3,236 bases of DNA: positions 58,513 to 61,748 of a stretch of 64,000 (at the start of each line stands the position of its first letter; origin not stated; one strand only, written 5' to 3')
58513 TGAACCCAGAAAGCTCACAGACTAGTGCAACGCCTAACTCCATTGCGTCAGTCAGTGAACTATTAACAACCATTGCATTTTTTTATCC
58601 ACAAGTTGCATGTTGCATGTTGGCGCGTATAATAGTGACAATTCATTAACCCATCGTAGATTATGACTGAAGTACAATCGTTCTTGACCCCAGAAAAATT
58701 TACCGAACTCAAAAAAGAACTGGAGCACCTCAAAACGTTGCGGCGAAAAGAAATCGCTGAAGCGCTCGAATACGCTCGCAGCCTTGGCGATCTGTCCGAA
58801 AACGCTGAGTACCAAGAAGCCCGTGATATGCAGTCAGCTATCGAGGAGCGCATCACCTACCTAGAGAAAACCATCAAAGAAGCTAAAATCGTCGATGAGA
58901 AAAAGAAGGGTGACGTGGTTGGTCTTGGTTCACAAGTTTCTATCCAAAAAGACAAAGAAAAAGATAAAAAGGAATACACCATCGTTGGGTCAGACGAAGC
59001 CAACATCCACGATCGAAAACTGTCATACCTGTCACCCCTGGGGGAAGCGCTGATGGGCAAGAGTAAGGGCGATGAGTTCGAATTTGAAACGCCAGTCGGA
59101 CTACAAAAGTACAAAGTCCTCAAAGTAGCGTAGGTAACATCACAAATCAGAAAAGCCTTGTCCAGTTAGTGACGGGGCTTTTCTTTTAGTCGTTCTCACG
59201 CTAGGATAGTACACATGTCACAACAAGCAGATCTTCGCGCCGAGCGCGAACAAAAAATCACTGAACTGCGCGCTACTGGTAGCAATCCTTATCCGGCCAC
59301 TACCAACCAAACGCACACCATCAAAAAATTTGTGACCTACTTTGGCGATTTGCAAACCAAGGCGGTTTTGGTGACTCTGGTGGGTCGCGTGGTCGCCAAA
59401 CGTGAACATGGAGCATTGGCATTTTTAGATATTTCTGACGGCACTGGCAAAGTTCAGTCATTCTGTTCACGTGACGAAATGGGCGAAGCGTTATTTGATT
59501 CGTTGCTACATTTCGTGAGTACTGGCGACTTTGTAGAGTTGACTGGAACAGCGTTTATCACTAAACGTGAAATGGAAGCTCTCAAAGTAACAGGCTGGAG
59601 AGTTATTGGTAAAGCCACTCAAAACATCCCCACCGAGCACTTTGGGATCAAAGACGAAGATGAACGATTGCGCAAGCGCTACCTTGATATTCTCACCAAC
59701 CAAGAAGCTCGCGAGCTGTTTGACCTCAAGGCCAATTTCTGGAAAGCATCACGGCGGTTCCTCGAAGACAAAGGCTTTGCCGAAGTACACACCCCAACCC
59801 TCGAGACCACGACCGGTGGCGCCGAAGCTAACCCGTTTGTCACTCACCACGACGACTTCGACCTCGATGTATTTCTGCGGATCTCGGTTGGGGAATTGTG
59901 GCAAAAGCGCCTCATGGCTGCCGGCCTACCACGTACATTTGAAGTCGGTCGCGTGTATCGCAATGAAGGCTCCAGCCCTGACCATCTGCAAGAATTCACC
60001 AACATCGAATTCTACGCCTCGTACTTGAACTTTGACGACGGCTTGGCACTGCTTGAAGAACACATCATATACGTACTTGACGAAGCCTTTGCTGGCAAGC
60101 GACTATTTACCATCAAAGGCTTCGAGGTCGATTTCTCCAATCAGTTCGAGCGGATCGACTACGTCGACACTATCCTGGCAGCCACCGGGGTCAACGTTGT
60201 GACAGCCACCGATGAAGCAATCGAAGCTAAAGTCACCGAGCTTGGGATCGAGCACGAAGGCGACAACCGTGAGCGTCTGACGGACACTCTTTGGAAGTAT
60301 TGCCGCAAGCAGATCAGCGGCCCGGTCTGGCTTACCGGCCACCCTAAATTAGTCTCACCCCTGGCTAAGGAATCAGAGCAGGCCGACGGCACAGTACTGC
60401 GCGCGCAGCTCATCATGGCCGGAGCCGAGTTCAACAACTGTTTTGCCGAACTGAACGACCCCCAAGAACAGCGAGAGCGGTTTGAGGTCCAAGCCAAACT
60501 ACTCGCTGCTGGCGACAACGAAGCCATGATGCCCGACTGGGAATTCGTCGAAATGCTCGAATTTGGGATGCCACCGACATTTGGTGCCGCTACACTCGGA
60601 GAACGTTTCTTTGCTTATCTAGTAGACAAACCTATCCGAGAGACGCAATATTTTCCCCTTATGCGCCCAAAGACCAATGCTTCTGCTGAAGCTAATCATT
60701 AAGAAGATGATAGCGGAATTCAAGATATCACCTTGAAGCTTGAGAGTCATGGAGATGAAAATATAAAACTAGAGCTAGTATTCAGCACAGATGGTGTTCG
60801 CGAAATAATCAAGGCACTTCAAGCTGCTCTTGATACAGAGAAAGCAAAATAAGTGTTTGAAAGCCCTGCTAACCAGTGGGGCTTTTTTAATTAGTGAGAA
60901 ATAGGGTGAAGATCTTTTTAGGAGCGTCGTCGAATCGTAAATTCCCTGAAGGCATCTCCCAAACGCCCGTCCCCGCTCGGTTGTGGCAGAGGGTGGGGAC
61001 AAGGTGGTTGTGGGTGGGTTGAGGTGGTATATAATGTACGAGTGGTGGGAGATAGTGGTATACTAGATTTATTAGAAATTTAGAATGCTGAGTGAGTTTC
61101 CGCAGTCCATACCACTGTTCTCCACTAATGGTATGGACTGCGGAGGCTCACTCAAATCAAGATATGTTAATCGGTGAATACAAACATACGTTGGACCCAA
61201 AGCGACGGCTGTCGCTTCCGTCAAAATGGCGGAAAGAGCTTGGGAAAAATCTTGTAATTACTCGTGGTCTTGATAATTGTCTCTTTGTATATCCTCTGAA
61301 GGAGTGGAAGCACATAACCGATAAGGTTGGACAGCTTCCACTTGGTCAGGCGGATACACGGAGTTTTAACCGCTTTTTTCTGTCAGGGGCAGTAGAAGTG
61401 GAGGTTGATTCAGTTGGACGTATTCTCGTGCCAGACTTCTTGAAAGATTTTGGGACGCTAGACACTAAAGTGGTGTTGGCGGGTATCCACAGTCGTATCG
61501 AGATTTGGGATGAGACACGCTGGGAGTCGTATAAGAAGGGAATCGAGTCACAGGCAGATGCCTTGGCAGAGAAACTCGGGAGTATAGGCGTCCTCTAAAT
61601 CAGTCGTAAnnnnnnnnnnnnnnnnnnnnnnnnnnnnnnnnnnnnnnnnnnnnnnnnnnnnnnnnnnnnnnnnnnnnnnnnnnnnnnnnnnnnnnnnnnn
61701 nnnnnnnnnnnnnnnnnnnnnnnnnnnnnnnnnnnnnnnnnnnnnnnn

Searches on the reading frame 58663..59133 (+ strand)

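Call 70: search_protein_families(library=pfam, proteins=[window:58663-59133:+], max_evalue=0.0001)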
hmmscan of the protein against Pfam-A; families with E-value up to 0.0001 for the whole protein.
window:58663-59133:+ (156 aa): 2 families
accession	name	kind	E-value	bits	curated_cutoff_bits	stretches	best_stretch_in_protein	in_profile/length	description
PF01272.25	GreA_GreB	-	4.3e-25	87.9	26.9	1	83-155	3-75/77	Transcription elongation factor, GreA/GreB, C-term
PF03449.20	GreA_GreB_N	-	4.9e-25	88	24.5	1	8-76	3-71/71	Transcription elongation factor, N-terminal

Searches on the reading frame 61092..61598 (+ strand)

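Call 70: search_protein_families(library=pfam, proteins=[window:61092-61598:+], max_evalue=0.0001)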
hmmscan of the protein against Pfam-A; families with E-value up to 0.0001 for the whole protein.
window:61092-61598:+ (168 aa): 1 family
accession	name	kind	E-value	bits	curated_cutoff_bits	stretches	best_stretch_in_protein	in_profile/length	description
PF02381.23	MraZ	-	1e-32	112.4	23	2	25-94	1-71/72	MraZ protein, putative antitoxin-like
